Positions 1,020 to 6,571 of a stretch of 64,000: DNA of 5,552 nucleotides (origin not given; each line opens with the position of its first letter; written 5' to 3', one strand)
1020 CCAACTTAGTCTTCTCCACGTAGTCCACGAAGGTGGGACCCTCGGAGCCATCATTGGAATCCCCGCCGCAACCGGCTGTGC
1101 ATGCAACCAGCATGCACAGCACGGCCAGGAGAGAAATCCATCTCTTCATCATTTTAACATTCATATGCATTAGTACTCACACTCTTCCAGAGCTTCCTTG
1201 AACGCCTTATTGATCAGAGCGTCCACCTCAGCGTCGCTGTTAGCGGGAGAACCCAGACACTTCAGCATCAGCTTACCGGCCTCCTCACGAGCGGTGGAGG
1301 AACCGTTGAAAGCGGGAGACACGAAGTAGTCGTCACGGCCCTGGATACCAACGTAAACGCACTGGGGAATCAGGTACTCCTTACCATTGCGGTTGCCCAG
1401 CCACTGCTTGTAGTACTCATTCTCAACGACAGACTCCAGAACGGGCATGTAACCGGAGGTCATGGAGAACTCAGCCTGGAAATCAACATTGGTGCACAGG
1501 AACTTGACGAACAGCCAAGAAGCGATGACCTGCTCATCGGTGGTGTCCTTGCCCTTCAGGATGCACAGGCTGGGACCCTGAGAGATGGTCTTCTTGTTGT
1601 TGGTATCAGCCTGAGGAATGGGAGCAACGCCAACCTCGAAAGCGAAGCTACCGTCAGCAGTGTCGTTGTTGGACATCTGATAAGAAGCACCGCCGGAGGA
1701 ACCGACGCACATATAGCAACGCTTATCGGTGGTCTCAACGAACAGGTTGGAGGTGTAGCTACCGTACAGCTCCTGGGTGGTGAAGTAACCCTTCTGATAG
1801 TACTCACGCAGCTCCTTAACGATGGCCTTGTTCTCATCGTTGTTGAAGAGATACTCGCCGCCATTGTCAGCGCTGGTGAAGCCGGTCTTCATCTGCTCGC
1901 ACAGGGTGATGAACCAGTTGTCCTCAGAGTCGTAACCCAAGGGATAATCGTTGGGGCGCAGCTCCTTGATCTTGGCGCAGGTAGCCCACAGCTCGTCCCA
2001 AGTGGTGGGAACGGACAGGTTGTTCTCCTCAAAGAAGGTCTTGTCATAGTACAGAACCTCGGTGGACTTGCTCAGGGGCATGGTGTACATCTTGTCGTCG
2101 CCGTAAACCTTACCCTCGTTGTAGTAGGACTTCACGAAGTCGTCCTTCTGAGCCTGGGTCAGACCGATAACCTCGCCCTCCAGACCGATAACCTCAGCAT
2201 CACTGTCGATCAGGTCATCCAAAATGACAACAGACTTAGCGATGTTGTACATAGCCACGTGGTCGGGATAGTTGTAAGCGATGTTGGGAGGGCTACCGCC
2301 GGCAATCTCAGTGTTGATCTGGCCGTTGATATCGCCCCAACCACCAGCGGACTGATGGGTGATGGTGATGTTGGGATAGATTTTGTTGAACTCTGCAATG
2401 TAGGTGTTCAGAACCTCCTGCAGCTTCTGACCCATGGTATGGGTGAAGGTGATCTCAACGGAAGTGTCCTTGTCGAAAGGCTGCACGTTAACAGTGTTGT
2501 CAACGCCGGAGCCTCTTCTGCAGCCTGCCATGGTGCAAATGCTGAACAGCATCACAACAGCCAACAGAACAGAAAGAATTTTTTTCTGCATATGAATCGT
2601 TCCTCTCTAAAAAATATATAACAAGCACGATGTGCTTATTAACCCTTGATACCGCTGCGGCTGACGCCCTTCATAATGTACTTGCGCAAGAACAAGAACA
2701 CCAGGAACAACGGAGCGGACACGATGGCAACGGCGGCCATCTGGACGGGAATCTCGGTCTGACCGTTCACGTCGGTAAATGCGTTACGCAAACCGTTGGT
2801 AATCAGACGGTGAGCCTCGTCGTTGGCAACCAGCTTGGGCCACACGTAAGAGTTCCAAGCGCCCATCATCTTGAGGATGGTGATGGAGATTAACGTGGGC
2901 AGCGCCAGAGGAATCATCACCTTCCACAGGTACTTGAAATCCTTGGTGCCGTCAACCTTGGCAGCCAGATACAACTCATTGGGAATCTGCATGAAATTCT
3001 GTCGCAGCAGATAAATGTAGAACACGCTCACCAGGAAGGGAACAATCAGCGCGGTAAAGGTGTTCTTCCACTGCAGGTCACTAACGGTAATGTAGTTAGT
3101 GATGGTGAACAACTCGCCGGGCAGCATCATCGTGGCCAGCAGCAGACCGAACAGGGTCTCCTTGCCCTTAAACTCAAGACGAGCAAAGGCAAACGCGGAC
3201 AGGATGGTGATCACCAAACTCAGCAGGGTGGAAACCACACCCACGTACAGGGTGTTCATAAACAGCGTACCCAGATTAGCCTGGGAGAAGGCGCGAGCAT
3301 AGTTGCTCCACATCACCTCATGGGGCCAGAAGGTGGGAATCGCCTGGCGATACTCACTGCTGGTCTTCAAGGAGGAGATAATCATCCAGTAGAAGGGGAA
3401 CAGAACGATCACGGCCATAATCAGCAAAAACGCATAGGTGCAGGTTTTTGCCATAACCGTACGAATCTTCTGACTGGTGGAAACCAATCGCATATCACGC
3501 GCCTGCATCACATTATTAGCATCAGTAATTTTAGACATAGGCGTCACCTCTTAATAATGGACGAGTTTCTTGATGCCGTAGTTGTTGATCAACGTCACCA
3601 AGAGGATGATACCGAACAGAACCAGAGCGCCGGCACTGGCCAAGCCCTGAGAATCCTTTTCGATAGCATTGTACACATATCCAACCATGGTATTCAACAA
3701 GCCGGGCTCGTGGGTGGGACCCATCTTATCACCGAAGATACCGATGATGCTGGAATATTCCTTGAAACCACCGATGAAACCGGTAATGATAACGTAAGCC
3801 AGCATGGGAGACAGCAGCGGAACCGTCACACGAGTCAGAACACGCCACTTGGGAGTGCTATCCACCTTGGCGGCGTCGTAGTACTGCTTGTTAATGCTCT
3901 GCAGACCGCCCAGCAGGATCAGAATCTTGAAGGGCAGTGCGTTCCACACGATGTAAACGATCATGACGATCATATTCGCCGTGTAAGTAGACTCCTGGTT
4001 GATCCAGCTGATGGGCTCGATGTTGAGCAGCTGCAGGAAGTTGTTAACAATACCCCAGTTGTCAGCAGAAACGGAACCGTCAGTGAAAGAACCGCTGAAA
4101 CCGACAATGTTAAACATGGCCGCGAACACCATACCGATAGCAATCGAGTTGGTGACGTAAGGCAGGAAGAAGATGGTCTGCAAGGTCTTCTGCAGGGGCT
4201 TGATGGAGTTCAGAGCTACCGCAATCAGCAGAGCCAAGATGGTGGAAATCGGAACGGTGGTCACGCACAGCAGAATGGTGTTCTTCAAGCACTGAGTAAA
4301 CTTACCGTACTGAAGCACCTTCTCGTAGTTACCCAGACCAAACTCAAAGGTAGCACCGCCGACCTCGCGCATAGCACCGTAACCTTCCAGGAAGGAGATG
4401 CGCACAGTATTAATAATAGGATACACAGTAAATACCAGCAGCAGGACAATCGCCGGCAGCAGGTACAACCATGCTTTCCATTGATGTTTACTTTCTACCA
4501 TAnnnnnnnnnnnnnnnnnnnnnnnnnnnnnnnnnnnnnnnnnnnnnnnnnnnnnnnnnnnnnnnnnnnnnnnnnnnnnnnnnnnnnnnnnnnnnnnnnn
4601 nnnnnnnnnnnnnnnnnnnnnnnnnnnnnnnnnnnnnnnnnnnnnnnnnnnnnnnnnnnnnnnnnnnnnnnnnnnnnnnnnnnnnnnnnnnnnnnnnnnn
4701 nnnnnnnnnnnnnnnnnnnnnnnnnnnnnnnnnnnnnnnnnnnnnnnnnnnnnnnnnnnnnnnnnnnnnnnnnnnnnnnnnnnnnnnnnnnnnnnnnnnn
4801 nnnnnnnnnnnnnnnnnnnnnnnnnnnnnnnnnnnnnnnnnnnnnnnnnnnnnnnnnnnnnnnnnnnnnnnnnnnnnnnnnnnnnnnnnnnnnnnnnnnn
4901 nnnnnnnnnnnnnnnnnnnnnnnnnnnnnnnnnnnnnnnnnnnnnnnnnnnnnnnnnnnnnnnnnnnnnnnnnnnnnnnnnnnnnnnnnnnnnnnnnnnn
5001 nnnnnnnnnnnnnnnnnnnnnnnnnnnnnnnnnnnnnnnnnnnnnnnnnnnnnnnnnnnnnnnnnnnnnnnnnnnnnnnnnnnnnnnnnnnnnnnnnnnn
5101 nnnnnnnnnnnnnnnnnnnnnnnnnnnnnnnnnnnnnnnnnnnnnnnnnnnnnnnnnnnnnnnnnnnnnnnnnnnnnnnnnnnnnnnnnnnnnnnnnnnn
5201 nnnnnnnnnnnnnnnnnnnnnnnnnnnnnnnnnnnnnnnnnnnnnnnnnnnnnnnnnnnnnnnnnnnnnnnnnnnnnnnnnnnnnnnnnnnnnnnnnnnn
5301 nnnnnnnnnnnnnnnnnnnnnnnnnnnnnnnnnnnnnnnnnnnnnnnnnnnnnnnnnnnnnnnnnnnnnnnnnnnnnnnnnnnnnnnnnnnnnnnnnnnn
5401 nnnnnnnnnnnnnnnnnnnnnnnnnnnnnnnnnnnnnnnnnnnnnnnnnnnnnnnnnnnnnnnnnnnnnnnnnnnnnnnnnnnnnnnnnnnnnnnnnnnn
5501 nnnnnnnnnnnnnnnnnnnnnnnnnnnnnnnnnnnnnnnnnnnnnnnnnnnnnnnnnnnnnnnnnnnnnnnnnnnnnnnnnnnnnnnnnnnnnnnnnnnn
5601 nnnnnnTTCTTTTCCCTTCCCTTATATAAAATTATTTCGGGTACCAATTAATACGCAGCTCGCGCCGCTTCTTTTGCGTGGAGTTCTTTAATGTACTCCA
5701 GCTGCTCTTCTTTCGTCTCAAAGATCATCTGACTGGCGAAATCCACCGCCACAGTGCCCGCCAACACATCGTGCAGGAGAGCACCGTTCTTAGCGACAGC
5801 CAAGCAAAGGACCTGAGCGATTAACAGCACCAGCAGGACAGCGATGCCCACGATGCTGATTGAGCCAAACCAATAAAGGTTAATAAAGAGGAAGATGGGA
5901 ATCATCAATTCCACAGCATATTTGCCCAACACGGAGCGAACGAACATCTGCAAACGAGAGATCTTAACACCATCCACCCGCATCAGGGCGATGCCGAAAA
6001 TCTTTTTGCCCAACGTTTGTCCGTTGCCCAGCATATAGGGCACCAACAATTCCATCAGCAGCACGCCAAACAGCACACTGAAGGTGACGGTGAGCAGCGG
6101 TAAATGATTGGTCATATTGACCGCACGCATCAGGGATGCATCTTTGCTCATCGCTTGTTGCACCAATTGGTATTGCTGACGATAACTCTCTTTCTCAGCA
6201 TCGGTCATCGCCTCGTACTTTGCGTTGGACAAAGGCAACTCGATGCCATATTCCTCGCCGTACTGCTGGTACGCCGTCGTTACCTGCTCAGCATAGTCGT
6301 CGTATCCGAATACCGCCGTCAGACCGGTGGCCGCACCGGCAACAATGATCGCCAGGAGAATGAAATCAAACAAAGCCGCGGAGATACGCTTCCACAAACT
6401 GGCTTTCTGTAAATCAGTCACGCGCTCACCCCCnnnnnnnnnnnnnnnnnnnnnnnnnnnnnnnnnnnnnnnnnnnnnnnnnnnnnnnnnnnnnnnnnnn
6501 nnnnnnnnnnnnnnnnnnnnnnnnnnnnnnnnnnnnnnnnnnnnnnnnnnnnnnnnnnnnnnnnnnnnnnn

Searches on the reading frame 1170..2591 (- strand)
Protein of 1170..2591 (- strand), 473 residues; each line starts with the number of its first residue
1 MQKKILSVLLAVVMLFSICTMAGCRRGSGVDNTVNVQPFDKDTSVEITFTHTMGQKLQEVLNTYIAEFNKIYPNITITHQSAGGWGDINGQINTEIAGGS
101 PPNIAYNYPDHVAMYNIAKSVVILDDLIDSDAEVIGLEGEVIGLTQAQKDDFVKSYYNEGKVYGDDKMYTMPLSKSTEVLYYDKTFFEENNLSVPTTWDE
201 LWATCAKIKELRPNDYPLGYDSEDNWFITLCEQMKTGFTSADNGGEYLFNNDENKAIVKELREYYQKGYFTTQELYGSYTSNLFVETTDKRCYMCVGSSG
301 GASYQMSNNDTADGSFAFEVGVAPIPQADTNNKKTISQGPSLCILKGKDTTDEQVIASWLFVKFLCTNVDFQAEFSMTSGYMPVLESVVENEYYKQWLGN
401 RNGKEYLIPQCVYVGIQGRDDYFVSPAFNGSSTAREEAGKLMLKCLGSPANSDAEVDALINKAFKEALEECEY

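Call 32: search_protein_families(library=pfam, proteins=[window:1170-2591:-], max_evalue=0.0001)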
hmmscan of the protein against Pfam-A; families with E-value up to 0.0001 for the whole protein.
window:1170-2591:- (473 aa): 2 families
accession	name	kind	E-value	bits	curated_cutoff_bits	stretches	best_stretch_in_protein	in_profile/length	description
PF13416.11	SBP_bac_8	-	3.4e-36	125.9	27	1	64-397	2-274/279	Bacterial extracellular solute-binding protein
PF01547.30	SBP_bac_1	-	3.6e-19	70.3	26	1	58-365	5-300/307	Bacterial extracellular solute-binding protein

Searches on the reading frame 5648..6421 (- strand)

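Call 32: search_protein_families(library=pfam, proteins=[window:5648-6421:-], max_evalue=0.0001)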
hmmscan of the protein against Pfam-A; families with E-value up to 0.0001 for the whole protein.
window:5648-6421:- (257 aa): 1 family
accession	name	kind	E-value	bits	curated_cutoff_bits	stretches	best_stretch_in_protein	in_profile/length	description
PF06271.18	RDD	-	3.3e-11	44.1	24.1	1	7-222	2-137/137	RDD family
